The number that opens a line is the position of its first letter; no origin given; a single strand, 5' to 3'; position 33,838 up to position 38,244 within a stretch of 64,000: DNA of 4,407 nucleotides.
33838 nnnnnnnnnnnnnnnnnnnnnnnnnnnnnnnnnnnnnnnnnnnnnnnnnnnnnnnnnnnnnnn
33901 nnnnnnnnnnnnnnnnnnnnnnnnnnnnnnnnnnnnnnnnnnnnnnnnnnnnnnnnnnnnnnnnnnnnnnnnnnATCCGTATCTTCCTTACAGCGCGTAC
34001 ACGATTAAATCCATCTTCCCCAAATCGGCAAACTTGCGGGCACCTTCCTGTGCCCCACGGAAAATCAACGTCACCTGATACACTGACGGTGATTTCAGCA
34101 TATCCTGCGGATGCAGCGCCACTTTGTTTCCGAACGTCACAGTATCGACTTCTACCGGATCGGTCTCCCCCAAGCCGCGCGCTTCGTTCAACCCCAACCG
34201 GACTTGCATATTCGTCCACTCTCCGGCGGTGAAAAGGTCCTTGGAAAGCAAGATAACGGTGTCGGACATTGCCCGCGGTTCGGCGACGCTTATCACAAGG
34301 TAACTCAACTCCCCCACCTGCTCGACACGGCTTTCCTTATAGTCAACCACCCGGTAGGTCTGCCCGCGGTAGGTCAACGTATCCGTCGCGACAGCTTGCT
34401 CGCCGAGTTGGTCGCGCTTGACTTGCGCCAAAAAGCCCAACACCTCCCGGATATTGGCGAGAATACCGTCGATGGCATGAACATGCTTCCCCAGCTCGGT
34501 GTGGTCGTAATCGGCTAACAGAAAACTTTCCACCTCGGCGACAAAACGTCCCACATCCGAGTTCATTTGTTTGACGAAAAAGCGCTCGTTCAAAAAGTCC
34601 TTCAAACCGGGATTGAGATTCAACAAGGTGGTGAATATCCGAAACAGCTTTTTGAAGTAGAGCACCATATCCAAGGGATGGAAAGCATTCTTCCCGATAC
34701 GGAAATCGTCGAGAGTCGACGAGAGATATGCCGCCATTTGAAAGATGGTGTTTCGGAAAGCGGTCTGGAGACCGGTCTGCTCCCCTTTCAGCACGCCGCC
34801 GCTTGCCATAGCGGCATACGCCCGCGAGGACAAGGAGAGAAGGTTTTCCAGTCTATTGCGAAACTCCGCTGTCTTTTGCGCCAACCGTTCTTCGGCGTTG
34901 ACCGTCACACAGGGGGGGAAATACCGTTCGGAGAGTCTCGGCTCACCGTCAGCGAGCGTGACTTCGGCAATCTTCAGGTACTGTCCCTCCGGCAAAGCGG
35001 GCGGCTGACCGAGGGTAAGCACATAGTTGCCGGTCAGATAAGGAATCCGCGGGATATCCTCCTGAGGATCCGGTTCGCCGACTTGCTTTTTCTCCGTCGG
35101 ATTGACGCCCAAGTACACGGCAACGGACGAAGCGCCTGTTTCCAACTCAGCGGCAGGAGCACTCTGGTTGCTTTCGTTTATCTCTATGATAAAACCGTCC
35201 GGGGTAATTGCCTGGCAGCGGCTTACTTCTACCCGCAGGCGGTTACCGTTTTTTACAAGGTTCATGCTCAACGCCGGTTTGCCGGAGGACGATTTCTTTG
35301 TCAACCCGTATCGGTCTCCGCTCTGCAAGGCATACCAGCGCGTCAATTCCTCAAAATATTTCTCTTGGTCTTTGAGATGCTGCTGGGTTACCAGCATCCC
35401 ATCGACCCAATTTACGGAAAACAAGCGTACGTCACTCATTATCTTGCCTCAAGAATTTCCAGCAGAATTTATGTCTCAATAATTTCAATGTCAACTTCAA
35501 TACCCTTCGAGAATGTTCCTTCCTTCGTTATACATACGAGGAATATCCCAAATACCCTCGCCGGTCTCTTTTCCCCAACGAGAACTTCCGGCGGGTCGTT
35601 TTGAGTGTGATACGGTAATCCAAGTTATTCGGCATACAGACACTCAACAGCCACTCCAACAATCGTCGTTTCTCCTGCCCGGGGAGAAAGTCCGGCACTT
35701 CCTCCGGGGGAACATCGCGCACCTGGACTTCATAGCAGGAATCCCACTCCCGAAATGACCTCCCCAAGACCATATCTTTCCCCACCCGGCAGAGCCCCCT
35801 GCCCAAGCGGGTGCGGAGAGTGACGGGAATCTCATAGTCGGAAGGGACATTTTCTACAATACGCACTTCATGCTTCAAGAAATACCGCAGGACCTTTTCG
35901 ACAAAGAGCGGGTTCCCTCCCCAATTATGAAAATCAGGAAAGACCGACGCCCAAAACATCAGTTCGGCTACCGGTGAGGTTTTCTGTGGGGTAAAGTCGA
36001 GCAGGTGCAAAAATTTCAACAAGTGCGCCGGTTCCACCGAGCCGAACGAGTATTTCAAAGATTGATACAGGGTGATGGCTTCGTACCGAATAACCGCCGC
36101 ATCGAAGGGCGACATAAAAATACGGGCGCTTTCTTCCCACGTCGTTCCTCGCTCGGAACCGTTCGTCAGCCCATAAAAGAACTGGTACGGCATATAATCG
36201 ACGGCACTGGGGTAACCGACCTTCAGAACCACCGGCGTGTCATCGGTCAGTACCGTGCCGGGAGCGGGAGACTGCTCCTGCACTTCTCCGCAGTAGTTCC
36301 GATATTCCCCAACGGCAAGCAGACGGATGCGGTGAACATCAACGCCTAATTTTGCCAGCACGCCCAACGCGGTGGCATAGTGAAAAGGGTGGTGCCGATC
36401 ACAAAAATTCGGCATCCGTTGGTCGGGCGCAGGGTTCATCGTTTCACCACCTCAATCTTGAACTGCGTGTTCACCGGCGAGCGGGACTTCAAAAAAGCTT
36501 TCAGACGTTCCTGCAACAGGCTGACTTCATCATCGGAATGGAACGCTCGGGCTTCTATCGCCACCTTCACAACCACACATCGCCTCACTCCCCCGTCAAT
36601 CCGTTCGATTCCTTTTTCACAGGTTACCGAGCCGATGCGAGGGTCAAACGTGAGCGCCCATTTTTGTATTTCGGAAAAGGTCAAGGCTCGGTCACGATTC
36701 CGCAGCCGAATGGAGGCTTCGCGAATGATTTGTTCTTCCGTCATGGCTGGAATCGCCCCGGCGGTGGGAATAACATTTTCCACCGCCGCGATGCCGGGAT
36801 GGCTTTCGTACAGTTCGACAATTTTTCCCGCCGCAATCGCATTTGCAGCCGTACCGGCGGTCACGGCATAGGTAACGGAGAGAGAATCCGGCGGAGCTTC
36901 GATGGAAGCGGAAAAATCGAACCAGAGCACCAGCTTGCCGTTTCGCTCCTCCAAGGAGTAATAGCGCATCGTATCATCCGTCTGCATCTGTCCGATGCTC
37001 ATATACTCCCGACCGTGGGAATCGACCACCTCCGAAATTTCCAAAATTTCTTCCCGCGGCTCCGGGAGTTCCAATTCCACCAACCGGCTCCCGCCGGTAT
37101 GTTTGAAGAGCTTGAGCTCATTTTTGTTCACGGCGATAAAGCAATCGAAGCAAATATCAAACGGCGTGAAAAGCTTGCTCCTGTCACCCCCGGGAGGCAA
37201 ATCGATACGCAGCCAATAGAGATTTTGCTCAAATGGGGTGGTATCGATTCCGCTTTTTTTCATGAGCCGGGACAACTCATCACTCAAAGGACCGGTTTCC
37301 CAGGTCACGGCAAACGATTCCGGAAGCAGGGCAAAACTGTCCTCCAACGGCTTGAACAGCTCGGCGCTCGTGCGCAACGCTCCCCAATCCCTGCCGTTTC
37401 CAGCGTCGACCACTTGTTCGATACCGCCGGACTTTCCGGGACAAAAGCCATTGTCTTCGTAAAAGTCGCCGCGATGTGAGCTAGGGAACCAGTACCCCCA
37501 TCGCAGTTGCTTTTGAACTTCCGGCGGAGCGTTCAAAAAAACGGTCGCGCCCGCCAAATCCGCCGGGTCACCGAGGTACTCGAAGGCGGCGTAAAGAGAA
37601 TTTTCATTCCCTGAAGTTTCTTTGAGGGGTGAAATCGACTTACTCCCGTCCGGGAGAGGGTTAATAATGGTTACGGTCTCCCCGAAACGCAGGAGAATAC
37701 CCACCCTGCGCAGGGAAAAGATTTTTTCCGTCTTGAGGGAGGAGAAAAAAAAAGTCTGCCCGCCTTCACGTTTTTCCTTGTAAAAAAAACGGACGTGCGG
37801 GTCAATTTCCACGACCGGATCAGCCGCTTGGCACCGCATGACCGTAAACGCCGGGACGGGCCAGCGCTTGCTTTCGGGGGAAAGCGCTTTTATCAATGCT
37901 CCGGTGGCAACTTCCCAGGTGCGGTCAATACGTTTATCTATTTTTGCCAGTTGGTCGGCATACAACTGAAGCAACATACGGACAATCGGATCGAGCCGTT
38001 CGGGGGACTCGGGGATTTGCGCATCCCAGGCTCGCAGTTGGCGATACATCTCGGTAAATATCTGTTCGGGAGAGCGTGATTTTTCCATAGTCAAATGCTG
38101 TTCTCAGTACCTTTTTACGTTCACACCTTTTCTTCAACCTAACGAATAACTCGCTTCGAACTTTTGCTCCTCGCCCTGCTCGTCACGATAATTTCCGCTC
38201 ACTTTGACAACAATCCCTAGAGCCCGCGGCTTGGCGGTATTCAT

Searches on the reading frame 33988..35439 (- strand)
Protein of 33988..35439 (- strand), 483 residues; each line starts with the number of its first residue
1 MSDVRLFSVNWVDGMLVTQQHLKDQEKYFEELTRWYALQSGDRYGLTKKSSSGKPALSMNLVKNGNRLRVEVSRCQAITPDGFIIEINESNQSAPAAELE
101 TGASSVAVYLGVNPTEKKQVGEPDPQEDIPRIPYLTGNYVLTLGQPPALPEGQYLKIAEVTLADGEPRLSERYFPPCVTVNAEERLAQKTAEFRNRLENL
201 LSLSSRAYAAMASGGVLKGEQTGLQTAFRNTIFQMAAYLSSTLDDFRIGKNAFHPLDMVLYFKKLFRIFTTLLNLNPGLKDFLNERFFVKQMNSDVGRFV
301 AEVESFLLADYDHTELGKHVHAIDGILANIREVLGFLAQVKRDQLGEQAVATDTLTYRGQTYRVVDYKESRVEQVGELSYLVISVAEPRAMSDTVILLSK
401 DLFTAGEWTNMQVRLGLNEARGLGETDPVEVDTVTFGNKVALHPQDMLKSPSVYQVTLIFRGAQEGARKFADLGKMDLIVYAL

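Call 5: search_protein_families(library=pfam, proteins=[window:33988-35439:-], max_evalue=0.01)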
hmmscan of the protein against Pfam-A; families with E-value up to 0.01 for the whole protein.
window:33988-35439:- (483 aa): 1 family
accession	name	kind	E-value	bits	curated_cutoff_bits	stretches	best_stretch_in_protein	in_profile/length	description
PF05936.17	T6SS_VasE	-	9.6e-10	38.2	23.4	2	150-201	147-199/429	Bacterial Type VI secretion, VC_A0110, EvfL, ImpJ, VasE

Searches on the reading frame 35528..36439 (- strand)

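Call 5: search_protein_families(library=pfam, proteins=[window:35528-36439:-], max_evalue=0.01)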
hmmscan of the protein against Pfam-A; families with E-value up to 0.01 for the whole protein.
window:35528-36439:- (303 aa): 2 families
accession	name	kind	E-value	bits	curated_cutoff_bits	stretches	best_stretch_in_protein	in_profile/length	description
PF06996.16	T6SS_TssG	-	3.9e-17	62.9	24.6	1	176-301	174-301/304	Type VI secretion, TssG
PF03793.24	PASTA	-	0.0023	18.3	23.2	1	24-75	14-63/64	PASTA domain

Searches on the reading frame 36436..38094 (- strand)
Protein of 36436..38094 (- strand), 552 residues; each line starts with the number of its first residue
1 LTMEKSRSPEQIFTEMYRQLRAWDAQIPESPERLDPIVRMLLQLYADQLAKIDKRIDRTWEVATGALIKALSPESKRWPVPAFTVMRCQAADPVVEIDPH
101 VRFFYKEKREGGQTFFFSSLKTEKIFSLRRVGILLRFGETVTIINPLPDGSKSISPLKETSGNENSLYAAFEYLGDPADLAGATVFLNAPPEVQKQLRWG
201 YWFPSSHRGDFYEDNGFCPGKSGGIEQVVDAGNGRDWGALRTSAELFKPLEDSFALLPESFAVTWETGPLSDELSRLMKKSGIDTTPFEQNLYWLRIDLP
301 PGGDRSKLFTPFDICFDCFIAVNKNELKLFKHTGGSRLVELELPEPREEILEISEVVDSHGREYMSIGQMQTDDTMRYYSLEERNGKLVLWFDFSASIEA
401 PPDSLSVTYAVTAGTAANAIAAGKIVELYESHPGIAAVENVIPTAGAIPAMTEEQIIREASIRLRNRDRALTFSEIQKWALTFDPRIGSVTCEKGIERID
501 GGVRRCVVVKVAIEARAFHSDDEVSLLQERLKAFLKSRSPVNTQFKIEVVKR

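Call 5: search_protein_families(library=pfam, proteins=[window:36436-38094:-], max_evalue=0.01)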
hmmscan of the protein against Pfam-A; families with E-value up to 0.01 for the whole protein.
window:36436-38094:- (552 aa): 1 family
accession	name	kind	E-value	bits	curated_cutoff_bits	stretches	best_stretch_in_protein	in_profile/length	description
PF05947.17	T6SS_TssF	-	0.00086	18.4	25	1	32-91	40-98/608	Type VI secretion system, TssF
